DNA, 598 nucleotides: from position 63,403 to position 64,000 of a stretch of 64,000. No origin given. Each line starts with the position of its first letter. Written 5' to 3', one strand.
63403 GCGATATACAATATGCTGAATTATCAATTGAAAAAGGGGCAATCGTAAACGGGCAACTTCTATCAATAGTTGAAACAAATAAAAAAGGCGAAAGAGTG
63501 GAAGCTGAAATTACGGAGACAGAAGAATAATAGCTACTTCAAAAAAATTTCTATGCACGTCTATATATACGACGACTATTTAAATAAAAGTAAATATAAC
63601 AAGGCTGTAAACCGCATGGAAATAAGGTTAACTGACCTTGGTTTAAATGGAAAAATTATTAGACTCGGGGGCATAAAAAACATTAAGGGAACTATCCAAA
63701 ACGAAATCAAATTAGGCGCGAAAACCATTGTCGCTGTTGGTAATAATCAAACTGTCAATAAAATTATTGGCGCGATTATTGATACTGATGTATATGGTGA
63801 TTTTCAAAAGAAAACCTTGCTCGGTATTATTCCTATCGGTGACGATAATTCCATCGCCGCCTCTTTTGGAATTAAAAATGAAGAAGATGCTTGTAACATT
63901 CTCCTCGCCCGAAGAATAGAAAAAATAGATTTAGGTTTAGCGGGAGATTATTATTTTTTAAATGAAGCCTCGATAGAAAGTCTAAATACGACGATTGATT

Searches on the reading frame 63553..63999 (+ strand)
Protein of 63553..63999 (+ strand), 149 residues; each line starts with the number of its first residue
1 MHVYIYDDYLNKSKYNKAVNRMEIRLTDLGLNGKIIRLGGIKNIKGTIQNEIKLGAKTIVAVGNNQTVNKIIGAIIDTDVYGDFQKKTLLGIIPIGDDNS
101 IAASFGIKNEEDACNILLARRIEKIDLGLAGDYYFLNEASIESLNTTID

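Call 15: search_protein_families(library=pfam, proteins=[window:63553-63999:+])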
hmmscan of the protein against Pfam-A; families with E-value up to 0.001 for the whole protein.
window:63553-63999:+ (149 aa): 1 family
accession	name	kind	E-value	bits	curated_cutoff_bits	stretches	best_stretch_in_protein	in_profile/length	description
PF00781.29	DAGK_cat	-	4.5e-09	36.4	23.6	1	12-128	12-123/125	Diacylglycerol kinase catalytic domain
